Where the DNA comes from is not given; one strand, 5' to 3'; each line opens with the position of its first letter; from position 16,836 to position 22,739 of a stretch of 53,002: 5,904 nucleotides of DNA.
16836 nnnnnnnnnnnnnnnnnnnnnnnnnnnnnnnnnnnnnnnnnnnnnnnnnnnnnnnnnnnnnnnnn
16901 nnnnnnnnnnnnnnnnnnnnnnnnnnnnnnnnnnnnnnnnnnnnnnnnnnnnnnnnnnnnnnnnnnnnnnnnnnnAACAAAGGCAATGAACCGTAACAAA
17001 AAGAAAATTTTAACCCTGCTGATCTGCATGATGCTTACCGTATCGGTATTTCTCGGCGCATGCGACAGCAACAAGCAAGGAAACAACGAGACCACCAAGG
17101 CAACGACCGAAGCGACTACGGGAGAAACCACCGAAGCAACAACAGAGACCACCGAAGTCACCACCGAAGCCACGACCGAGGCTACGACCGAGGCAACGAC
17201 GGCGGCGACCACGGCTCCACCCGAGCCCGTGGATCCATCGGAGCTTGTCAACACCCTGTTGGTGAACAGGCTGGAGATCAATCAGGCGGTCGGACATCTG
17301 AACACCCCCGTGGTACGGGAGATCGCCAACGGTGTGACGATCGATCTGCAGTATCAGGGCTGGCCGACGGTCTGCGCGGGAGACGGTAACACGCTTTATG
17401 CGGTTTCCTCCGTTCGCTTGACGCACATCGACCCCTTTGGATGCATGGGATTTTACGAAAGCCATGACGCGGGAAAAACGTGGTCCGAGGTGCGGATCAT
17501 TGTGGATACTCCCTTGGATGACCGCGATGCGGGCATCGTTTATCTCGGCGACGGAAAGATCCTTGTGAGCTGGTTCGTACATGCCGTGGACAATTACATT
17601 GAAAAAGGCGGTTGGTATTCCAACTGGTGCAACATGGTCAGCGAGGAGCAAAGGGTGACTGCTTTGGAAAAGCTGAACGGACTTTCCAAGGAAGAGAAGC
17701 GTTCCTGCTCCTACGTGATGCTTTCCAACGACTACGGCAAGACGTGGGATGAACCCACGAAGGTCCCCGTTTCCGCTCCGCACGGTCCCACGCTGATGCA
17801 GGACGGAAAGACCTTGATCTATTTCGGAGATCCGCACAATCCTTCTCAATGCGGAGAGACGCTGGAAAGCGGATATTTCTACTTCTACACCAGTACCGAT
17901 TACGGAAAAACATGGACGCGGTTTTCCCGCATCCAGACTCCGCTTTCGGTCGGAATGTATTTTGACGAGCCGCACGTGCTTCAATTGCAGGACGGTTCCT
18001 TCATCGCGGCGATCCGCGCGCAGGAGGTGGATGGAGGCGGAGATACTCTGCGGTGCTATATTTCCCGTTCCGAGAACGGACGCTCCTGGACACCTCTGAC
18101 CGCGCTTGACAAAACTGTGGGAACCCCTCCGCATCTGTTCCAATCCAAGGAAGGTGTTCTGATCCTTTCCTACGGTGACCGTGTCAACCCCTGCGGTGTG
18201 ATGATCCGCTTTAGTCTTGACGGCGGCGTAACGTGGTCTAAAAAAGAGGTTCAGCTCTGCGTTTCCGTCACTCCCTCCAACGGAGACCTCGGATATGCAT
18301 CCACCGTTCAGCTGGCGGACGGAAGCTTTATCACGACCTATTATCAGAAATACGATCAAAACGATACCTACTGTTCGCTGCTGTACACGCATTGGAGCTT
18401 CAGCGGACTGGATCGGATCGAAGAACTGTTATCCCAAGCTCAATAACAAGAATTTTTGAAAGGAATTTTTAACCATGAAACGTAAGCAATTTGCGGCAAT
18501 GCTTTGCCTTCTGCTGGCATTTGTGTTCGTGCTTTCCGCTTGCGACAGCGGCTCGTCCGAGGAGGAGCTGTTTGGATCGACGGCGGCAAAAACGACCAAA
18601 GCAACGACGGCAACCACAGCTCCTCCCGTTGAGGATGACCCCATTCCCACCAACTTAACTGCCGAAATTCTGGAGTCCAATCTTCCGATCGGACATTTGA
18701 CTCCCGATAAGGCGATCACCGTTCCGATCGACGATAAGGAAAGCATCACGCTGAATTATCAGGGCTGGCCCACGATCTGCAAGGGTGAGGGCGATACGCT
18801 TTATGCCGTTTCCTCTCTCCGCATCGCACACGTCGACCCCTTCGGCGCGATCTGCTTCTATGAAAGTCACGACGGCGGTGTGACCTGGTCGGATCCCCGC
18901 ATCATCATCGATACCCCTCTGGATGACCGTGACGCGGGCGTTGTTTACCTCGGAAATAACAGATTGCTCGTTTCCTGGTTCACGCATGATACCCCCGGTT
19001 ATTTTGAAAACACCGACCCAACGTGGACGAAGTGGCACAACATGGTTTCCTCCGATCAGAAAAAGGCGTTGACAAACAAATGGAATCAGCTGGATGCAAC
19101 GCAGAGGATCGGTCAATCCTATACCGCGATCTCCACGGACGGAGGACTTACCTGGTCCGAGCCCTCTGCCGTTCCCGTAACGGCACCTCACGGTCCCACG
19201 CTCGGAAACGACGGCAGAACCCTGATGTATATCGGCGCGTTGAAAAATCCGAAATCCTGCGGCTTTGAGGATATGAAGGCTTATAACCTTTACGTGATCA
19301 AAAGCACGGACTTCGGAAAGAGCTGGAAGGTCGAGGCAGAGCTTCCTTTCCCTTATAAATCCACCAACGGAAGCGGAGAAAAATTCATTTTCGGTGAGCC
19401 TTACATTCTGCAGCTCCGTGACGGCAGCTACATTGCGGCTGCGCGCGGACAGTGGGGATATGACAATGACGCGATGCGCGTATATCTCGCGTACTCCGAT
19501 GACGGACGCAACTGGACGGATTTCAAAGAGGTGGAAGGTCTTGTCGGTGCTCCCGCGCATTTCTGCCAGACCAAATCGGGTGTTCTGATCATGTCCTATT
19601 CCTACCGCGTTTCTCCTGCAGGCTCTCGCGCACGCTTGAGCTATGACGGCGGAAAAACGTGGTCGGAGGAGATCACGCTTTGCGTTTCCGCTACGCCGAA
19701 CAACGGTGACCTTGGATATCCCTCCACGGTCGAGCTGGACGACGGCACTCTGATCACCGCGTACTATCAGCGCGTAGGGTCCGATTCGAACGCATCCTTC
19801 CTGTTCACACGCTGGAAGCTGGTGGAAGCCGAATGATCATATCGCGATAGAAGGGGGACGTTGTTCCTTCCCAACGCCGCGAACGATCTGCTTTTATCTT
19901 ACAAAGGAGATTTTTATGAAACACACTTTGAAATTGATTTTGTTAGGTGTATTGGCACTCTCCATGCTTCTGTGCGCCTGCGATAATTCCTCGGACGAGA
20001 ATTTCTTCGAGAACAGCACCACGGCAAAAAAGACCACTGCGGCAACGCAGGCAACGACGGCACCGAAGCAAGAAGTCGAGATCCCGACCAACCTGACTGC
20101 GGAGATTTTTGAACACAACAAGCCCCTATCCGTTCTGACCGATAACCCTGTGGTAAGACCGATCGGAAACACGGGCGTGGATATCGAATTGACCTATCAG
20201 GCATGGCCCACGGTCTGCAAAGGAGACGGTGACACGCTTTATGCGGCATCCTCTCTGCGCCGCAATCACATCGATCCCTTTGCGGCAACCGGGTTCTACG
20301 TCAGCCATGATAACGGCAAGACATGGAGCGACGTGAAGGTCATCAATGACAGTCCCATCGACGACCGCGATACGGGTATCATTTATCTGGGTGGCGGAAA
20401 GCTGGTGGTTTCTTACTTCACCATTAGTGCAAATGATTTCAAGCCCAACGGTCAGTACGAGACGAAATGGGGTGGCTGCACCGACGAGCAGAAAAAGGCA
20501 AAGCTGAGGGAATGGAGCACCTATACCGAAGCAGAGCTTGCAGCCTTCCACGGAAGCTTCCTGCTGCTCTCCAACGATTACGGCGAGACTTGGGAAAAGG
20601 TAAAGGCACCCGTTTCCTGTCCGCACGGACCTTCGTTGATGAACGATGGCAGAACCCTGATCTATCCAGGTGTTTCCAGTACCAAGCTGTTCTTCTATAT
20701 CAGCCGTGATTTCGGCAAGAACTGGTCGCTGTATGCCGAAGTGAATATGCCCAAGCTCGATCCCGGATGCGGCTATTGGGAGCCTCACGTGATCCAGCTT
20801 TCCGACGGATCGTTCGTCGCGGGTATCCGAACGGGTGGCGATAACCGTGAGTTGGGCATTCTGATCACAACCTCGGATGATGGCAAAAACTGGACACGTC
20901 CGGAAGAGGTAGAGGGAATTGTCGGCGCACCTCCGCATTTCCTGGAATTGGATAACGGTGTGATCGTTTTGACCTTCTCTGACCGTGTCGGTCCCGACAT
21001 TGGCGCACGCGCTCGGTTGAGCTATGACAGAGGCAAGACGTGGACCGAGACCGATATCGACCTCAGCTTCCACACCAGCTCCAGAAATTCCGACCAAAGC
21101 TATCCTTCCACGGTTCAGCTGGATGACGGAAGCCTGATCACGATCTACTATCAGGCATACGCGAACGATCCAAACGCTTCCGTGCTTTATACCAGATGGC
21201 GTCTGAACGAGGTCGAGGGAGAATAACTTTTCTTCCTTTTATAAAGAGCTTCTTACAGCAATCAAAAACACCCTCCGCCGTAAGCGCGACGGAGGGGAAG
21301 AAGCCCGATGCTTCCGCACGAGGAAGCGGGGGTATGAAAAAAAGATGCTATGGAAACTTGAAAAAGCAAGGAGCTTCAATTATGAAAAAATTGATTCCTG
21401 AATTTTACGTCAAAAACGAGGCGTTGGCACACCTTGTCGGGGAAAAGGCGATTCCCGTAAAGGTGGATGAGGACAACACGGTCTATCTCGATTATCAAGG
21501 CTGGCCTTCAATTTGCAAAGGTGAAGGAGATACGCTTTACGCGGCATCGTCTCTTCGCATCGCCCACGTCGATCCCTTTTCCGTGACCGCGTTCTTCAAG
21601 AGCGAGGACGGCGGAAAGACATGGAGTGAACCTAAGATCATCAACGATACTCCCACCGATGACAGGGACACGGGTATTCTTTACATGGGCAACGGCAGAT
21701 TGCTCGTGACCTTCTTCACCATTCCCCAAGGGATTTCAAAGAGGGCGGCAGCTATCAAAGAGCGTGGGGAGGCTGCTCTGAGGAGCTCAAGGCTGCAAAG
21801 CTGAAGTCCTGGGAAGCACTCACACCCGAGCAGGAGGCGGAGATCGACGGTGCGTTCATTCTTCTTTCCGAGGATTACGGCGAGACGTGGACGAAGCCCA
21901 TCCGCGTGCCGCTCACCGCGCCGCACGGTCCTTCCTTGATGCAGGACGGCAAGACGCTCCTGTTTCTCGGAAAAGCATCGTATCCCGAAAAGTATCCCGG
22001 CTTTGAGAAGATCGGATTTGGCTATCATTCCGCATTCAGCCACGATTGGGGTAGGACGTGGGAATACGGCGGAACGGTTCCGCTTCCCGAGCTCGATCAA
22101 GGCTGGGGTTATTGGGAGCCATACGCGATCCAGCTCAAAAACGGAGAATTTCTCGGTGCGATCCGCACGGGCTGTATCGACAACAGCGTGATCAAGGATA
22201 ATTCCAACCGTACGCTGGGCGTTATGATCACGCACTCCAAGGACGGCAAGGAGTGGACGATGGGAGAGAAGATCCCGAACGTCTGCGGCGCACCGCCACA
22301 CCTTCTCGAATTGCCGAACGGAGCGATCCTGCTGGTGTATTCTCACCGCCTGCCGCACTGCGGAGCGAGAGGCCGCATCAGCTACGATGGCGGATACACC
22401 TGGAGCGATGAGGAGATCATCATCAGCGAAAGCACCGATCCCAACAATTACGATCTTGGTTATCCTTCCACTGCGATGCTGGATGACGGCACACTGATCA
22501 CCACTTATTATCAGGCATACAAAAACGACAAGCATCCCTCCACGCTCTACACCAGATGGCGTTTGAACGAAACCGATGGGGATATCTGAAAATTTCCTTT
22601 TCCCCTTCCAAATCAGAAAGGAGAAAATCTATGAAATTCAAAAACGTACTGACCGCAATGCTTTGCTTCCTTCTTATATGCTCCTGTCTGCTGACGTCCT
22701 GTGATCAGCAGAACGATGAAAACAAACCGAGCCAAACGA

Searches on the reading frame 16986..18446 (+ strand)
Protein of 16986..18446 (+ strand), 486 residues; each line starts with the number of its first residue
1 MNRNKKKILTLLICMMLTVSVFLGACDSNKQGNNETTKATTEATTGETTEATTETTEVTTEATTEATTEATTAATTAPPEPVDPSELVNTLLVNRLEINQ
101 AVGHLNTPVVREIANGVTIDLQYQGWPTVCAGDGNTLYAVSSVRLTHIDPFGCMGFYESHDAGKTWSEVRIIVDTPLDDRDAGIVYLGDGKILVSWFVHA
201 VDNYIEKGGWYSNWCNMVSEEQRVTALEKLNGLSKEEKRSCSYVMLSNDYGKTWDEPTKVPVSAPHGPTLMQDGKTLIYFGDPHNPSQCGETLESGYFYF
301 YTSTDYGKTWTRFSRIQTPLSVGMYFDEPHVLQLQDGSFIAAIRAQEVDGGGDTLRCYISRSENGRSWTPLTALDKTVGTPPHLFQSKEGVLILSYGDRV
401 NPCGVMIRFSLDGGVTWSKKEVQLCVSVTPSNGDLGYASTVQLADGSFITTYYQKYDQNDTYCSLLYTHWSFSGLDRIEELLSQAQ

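Call 7: search_protein_families(library=pfam, proteins=[window:16986-18446:+], max_evalue=0.001)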
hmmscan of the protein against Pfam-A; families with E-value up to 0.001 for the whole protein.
window:16986-18446:+ (486 aa): 5 families
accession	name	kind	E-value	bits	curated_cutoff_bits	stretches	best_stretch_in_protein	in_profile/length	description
PF13088.12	BNR_2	-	2.5e-16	60.3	31.4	1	224-375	64-205/277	BNR repeat-like domain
PF02012.26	BNR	-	2.4e-09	36.2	27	0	157-167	1-11/12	BNR/Asp-box repeat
PF24316.1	Tli3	-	1.2e-08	35.8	27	0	286-312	74-98/129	T6SS Tli3 immunity protein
PF15902.12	Sortilin-Vps10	-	2e-06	27.3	33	0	244-372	3-113/446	Sortilin, neurotensin receptor 3,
PF15899.11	BNR_6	-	2.1e-05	24.6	27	0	301-311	2-12/14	BNR-Asp box repeat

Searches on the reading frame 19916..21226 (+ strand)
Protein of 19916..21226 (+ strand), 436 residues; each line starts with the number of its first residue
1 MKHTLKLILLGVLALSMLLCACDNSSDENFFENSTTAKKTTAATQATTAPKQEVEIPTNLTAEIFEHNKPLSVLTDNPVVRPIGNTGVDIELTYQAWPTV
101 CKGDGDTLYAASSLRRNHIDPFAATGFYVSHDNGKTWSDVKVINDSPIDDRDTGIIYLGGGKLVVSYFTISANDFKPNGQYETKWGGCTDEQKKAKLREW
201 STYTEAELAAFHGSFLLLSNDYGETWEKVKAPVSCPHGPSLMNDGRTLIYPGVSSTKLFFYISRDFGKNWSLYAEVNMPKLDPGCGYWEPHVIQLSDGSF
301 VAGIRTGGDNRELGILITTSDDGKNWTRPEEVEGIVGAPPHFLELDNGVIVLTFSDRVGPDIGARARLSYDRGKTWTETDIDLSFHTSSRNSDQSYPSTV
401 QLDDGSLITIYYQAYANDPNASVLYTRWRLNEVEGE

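Call 7: search_protein_families(library=pfam, proteins=[window:19916-21226:+], max_evalue=0.001)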
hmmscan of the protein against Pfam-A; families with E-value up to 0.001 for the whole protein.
window:19916-21226:+ (436 aa): 7 families
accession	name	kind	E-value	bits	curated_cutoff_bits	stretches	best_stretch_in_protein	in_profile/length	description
PF13088.12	BNR_2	-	2.5e-14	53.7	31.4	1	217-407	85-275/277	BNR repeat-like domain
PF02012.26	BNR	-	1.4e-12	46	27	0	128-138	1-11/12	BNR/Asp-box repeat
PF15902.12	Sortilin-Vps10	-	2.2e-08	33.8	33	0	214-273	45-112/446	Sortilin, neurotensin receptor 3,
PF24316.1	Tli3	-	3.2e-06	28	27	0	125-147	84-106/129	T6SS Tli3 immunity protein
PF15899.11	BNR_6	-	4e-06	26.8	27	0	128-139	2-13/14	BNR-Asp box repeat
PF13859.12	BNR_3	-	2.2e-05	24.5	27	0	293-394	129-223/308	BNR repeat-like domain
PF14870.12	PSII_BNR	-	0.00055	19.7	27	0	194-271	62-138/303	Photosynthesis system II assembly factor YCF48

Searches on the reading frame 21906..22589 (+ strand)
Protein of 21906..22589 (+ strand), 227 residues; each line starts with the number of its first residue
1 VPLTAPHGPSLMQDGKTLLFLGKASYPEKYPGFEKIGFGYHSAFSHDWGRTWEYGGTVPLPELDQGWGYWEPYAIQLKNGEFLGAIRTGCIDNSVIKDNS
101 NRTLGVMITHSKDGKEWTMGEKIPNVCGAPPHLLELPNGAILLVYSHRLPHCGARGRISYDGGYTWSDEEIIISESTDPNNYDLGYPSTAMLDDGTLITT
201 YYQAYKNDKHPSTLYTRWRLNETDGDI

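Call 7: search_protein_families(library=pfam, proteins=[window:21906-22589:+], max_evalue=0.001)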
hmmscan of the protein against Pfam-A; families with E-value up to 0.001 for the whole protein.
window:21906-22589:+ (227 aa): 1 family
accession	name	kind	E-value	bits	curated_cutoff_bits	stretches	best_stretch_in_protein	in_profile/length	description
PF13088.12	BNR_2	-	2.6e-08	34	31.4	1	35-197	133-275/277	BNR repeat-like domain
